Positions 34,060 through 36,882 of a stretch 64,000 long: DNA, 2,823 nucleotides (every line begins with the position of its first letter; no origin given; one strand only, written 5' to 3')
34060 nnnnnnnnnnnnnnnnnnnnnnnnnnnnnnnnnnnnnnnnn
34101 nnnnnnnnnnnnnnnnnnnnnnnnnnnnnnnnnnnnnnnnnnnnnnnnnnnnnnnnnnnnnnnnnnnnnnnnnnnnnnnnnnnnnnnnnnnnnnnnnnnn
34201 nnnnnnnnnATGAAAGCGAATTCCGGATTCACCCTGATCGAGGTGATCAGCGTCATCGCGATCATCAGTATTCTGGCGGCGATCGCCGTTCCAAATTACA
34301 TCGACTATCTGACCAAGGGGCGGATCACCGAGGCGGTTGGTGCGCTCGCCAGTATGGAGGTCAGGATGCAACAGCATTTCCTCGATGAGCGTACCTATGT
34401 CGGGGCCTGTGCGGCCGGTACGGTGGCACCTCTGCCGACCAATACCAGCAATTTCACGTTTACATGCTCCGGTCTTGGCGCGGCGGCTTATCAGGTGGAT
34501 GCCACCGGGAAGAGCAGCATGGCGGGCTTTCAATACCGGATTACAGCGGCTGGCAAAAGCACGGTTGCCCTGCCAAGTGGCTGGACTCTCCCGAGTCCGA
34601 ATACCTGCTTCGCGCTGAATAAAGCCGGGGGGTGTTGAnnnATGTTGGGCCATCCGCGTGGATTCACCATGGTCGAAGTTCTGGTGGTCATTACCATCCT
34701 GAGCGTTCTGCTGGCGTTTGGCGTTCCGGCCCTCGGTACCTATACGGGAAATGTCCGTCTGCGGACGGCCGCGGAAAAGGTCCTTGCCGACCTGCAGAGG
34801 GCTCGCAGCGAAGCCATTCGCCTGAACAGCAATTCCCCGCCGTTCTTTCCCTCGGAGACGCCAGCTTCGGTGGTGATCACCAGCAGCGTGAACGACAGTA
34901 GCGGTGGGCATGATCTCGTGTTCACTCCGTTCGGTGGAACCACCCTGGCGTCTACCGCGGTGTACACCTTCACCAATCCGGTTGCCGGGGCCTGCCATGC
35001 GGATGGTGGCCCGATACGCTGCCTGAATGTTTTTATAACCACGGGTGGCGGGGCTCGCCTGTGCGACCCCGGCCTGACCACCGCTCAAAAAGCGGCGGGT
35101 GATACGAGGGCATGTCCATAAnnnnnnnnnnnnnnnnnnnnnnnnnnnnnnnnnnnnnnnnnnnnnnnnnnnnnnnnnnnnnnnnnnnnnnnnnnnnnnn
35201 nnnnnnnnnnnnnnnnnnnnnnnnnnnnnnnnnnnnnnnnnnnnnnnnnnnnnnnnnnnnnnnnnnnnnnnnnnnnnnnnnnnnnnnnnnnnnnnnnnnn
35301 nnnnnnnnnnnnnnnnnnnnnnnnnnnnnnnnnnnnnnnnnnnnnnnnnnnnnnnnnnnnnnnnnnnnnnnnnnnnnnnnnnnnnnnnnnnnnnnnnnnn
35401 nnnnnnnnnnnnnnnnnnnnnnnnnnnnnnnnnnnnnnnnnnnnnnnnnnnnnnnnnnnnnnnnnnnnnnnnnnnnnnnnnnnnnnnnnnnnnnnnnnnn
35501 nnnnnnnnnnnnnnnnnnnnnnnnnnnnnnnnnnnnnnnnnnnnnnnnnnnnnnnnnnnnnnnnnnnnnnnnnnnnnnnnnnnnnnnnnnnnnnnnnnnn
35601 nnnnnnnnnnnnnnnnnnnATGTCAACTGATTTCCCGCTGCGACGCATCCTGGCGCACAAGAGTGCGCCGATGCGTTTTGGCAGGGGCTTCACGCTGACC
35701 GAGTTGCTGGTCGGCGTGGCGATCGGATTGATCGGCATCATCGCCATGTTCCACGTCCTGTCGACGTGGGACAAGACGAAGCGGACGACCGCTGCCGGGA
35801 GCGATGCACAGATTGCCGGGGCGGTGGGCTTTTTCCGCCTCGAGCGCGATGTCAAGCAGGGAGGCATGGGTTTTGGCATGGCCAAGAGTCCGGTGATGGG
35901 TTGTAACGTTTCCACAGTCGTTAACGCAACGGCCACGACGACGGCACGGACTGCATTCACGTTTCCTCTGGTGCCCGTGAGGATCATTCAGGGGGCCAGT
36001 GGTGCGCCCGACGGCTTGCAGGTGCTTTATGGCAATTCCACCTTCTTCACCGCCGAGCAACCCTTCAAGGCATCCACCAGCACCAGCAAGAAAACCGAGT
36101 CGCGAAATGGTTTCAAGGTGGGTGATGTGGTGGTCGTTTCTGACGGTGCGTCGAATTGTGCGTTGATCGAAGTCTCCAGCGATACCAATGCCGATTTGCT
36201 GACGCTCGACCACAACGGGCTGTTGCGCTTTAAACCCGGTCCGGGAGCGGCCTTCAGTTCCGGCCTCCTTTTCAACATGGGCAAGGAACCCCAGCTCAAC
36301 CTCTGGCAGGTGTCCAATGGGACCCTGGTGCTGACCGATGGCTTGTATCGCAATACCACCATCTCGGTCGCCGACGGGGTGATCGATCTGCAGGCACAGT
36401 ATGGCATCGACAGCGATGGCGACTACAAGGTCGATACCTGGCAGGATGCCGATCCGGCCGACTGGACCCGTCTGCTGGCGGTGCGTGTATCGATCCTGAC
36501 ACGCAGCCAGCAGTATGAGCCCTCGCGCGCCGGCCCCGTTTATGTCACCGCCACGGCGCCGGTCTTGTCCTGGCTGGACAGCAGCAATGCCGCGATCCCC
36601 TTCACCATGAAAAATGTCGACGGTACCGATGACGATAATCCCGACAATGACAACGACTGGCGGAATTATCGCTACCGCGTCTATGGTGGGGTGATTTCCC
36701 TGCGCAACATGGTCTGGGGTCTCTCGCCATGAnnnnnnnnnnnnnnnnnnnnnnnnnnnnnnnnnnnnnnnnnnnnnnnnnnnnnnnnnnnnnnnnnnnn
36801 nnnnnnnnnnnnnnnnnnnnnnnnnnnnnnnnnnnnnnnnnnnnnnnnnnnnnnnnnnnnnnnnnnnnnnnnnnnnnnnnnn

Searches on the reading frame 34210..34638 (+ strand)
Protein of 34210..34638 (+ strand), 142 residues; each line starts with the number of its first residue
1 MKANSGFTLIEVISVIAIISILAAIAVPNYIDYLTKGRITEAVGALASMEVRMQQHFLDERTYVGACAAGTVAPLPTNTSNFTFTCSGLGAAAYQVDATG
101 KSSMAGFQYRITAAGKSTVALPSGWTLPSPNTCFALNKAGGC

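Call 34: search_protein_families(library=pfam, proteins=[window:34210-34638:+], max_evalue=0.01)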
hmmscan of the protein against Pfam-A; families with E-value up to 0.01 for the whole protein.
window:34210-34638:+ (142 aa): 2 families
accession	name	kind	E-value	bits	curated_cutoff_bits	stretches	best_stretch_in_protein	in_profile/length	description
PF16732.10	ComP_DUS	-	3.2e-10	41.2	27.3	1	28-106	1-80/87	Type IV minor pilin ComP, DNA uptake sequence receptor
PF07963.17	N_methyl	-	6.1e-08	32.4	21.2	1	1-27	1-27/27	Prokaryotic N-terminal methylation motif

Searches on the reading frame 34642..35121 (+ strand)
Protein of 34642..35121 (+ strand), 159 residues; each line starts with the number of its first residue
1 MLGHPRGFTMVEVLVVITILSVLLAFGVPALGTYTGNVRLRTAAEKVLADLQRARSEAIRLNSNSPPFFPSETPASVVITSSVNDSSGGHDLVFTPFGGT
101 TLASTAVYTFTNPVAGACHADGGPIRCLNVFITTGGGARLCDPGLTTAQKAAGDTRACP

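Call 34: search_protein_families(library=pfam, proteins=[window:34642-35121:+], max_evalue=0.01)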
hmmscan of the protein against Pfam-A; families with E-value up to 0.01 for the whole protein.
window:34642-35121:+ (159 aa): 2 families
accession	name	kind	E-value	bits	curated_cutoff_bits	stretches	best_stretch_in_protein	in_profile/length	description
PF07963.17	N_methyl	-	1.3e-07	31.3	21.2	1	6-26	5-25/27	Prokaryotic N-terminal methylation motif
PF12019.13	GspH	-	0.0078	17.1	21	0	43-63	1-21/108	Type II transport protein GspH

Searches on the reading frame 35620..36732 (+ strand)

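Call 34: search_protein_families(library=pfam, proteins=[window:35620-36732:+], max_evalue=0.01)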
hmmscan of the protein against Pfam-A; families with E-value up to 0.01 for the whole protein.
window:35620-36732:+ (370 aa): 2 families
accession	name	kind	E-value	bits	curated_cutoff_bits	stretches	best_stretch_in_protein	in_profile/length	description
PF16074.10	PilW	-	2.4e-14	53.8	26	1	245-363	26-124/124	Type IV Pilus-assembly protein W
PF07963.17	N_methyl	-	0.00017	21.5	21.2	1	22-44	5-27/27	Prokaryotic N-terminal methylation motif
